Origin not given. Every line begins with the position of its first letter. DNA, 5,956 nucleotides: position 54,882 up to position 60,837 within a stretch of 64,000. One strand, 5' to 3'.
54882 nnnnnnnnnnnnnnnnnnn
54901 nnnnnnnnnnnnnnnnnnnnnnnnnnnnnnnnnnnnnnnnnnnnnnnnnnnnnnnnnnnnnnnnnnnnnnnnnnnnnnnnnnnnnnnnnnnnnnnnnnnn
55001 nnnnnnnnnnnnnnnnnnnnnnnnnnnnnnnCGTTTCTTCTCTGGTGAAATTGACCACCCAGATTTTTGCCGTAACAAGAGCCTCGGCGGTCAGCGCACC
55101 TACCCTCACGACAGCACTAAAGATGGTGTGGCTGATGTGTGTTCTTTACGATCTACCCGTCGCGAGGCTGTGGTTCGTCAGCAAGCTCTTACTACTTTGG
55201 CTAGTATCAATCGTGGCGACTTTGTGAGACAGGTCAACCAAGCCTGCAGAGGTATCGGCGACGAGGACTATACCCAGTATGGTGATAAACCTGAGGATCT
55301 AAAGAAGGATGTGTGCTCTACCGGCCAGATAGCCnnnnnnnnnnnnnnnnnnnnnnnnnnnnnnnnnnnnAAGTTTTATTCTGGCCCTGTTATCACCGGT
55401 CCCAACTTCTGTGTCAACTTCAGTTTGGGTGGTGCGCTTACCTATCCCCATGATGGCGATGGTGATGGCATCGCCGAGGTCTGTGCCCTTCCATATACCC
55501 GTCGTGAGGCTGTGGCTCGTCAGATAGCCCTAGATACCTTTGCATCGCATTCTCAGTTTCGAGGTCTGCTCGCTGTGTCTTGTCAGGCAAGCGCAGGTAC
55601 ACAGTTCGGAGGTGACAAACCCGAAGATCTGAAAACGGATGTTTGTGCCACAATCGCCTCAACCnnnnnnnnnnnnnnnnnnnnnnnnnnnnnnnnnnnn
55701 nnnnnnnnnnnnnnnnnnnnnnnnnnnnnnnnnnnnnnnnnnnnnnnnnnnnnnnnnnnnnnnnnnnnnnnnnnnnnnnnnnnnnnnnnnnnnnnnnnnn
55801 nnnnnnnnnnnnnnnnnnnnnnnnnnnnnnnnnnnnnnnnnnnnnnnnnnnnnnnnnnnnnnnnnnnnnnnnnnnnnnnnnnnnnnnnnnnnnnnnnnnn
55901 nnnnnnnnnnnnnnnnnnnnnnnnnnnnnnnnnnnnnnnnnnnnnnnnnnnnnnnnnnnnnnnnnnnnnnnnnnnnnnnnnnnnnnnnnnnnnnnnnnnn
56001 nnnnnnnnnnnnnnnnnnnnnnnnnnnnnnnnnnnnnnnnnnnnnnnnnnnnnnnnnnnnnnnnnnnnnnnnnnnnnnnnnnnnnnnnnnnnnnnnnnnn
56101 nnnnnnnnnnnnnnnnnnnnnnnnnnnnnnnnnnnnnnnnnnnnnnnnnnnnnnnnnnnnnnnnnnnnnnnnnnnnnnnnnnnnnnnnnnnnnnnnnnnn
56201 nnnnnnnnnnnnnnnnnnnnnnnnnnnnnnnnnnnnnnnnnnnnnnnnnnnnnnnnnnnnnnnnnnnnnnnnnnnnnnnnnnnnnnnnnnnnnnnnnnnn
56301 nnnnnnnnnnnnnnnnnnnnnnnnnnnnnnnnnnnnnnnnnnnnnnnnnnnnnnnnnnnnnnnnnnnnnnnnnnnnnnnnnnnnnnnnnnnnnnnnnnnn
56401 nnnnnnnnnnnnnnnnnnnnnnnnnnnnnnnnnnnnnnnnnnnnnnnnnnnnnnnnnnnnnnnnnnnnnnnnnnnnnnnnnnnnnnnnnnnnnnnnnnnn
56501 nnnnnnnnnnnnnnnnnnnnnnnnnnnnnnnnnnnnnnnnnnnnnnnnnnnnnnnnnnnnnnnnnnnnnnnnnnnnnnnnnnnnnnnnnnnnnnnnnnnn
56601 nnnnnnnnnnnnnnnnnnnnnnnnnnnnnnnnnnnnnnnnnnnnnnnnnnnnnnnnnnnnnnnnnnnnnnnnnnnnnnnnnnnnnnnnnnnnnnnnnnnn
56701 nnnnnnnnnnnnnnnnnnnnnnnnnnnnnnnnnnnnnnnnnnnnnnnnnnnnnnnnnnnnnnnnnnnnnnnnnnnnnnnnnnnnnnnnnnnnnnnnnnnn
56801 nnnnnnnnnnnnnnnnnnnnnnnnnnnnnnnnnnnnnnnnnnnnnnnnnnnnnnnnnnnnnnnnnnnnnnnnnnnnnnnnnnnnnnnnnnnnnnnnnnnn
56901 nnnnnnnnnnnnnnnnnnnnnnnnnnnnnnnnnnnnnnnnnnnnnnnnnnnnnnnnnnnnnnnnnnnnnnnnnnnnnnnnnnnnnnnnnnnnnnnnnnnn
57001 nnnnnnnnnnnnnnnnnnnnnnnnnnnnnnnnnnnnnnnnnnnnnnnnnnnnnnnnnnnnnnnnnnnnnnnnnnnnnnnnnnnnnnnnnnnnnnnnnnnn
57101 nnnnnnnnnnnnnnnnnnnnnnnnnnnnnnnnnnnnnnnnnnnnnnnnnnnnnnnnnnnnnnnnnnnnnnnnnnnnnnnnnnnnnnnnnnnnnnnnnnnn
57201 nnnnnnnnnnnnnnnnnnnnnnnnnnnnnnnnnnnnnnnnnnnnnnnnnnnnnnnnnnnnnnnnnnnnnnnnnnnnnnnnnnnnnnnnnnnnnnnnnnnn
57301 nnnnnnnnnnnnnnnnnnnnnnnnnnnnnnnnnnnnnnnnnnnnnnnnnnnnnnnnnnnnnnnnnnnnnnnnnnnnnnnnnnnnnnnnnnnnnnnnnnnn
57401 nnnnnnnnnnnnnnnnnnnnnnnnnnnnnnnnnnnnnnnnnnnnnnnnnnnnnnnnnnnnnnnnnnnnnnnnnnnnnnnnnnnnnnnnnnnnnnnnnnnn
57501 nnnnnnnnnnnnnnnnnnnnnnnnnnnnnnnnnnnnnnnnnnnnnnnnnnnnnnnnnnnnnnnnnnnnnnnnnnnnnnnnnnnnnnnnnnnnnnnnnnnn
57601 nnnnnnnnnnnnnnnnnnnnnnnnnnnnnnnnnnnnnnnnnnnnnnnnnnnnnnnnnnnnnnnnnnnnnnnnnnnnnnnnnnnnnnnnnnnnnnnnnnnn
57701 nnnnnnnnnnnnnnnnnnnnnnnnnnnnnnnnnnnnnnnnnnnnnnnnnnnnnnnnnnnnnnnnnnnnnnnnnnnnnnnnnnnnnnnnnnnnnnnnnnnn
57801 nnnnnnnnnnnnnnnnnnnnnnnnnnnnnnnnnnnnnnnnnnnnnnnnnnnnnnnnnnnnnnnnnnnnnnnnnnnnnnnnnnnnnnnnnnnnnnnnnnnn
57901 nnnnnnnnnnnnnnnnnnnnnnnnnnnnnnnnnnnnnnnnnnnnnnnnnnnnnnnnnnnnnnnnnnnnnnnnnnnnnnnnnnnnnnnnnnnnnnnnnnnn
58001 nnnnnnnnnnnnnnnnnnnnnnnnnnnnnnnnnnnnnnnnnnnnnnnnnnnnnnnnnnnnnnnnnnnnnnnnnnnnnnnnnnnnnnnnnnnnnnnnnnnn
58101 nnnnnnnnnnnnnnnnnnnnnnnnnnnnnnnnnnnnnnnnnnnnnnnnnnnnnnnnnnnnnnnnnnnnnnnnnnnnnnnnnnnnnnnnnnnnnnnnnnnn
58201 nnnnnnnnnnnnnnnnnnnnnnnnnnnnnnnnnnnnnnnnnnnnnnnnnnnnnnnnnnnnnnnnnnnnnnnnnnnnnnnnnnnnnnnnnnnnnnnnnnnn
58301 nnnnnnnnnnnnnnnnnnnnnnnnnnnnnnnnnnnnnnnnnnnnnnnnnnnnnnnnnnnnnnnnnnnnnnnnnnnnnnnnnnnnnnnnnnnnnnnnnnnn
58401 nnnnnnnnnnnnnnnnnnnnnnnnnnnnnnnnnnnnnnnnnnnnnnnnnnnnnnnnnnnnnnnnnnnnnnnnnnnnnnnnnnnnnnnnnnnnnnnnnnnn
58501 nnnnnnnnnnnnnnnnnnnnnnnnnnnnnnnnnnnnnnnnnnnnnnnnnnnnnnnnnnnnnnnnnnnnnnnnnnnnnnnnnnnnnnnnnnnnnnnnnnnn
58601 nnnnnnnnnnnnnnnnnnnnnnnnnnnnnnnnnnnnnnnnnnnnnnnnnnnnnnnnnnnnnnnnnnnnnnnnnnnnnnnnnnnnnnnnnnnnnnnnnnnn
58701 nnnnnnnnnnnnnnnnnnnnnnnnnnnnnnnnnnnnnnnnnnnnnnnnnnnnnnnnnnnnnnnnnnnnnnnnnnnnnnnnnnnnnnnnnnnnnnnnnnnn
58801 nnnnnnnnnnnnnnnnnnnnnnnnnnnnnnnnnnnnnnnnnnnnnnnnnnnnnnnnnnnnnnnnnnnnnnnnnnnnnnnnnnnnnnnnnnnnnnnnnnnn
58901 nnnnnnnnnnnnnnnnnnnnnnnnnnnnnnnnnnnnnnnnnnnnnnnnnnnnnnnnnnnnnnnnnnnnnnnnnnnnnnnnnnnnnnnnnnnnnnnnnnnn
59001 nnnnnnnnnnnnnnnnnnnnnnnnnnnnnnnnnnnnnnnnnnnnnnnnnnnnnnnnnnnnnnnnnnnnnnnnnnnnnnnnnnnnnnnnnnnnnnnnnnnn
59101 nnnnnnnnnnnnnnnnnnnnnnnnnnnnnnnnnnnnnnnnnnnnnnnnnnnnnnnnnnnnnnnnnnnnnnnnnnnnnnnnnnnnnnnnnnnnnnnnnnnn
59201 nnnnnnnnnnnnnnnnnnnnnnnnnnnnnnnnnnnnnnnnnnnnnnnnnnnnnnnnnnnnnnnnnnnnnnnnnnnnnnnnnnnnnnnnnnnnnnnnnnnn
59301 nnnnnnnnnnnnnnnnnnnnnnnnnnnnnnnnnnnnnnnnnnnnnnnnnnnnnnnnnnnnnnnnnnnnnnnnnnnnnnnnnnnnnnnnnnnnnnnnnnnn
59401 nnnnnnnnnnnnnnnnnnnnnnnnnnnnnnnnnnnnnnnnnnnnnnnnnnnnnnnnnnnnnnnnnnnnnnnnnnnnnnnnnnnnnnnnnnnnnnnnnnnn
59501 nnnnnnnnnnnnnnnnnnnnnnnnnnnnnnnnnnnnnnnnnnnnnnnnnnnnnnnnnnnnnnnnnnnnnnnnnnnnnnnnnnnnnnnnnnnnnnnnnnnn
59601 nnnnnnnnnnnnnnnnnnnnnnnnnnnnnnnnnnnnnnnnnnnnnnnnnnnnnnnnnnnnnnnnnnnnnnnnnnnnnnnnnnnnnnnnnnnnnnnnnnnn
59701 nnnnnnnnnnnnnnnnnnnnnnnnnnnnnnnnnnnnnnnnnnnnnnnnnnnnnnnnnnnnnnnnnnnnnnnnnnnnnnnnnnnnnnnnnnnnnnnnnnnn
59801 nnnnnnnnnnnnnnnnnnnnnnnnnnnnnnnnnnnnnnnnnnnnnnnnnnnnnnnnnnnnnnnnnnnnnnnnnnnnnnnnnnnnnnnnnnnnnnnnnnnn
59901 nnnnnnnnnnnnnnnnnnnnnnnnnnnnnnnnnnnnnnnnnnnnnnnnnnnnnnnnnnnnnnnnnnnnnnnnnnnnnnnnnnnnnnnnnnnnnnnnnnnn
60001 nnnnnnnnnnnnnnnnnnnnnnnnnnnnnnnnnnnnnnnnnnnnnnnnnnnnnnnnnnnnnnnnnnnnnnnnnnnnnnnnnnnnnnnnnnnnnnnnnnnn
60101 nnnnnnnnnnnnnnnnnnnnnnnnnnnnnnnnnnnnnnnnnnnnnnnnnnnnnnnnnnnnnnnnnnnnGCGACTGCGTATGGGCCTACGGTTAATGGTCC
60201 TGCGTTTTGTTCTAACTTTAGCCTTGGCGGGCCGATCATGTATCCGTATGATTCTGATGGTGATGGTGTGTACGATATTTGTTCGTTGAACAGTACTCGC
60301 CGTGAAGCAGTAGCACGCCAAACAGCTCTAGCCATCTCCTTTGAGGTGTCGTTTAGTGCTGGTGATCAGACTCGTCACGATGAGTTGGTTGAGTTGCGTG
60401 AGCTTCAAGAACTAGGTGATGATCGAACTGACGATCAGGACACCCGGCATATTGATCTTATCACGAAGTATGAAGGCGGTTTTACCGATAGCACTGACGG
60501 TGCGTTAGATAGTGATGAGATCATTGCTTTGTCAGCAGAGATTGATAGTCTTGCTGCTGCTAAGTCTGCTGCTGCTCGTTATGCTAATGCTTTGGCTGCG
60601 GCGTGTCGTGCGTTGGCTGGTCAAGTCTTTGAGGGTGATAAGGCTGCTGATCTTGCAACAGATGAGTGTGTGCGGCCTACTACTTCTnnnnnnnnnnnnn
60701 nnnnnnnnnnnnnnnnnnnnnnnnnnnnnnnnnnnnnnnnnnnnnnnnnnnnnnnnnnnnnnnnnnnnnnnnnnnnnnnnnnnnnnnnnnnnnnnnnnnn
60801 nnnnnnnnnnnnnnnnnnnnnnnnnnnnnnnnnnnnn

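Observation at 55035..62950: Unrecognised ~95-aa tandem C-terminal domain with four invariant Cys and a DxDGDG loop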

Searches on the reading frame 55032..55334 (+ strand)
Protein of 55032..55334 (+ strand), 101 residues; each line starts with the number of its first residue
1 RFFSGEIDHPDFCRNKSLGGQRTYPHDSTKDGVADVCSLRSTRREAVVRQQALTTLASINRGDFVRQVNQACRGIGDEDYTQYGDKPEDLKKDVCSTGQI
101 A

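Call 9: search_protein_families(library=pfam, proteins=[window:55032-55334:+], max_evalue=10)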
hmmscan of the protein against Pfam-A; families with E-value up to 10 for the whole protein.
seq(101 aa): 2 families
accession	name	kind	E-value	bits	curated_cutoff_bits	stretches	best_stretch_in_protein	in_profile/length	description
PF07286.17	D-Glu_cyclase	-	0.061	13.6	25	1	36-95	51-110/143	D-glutamate cyclase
PF19279.4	YegS_C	-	0.066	13.4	27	1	19-67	69-112/158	YegS C-terminal NAD kinase beta sandwich-like domain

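Call 10: search_solved_structures(query=A1, max_evalue=10, show_alignments=2)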
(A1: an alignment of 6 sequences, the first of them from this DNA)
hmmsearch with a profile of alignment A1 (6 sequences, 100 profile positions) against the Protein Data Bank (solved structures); distinct sequences matched with E-value up to 10: 0.

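Call 22: search_protein_representatives(alignment_id=A1)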
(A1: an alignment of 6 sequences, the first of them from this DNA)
Query: 6 sequences, 100 profile positions. Proteins with E-value up to 0.001 (for the whole library): 139; up to 1e-10: 122; up to 1e-30: 82. The best 139 are listed.
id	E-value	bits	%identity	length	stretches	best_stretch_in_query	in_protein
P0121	3.7e-83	290.3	-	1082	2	1-99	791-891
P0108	3.2e-75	264.8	-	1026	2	1-97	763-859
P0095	8.2e-75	263.5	-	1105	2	2-96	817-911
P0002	5.2e-74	261.0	-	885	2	2-97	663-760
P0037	3.4e-68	242.3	-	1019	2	3-97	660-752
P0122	9.5e-66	234.4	-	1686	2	2-98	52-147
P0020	1.1e-65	234.3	-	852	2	2-98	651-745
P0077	4.9e-64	228.9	-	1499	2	3-95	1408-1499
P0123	6.0e-63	225.5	-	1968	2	3-98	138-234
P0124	1.5e-62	224.2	-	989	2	3-98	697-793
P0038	1.7e-62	224.0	-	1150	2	3-95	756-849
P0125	2.2e-62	223.7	-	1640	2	3-95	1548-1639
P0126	1.9e-61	220.7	-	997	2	12-98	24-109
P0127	3.5e-61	219.8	-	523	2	2-98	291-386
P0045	1.2e-60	218.1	-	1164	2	2-98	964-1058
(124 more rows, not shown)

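Call 56: search_protein_families(library=pfam, alignment_id=A4, max_evalue=0.00001)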
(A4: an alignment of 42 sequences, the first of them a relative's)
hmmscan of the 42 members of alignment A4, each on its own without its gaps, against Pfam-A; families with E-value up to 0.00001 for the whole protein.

A. member 1, P0159 (1052 aa): 1 family
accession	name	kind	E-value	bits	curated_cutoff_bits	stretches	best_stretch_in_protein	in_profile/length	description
PF22352.2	K319L-like_PKD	-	2.2e-06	28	27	0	645-691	1-45/84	K319L-like, PKD domain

B. families by the number of members that match (of 42 scanned): 51 families (the first 25 are shown)
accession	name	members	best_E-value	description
PF00041.27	fn3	22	8.9e-208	Fibronectin type III domain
PF16656.11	Pur_ac_phosph_N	19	1.2e-81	Purple acid Phosphatase, N-terminal domain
PF25059.1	FN3_DSCAM-DSCAML_C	17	1.3e-86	DSCAM/DSCAML C-terminal Fn3-like domain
PF25788.1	Ig_Rha78A_N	11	3.7e-37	Rha78A-like, N-terminal immunoglobulin domain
PF22352.2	K319L-like_PKD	8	1.7e-26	K319L-like, PKD domain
PF24489.1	Ig_J_second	8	6.4e-20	Tip attachment protein J second Ig-like domain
PF21605.3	CRLF2-like_D2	6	4.1e-27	Cytokine receptor-like factor 2-like, D2 domain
PF09294.16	Interfer-bind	6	1.3e-26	Interferon-alpha/beta receptor, fibronectin type III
PF01108.23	Tissue_fac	5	4.5e-22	Tissue factor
PF02010.21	REJ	4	2.1e-10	REJ domain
PF21027.3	Sde0182_C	4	4.9e-10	Cellulose-binding protein Sde0182, C-terminal domain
PF23608.1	Ig_ILCR1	3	1.2e-21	ILCR1 Ig-like domain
PF12799.13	LRR_4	2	1e-37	Leucine Rich repeats (2 copies)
PF00560.39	LRR_1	2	5.9e-35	Leucine Rich Repeat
PF13855.12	LRR_8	2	9.9e-30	Leucine rich repeat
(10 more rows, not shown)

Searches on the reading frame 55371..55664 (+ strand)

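Call 9: search_protein_families(library=pfam, proteins=[window:55371-55664:+], max_evalue=10)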
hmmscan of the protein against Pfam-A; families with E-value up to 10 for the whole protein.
seq(98 aa): 1 family
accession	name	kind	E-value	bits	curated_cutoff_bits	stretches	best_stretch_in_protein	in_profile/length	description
PF02945.21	Endonuclease_7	-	0.15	12.4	23.6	1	37-88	25-74/82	Recombination endonuclease VII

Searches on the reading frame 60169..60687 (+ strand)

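Call 9: search_protein_families(library=pfam, proteins=[window:60169-60687:+], max_evalue=10)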
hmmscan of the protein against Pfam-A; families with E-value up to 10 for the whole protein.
seq(173 aa): 1 family
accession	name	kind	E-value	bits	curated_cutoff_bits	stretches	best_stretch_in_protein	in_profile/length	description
PF01266.30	DAO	-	0.26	11.2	27.9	1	135-164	148-177/353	FAD dependent oxidoreductase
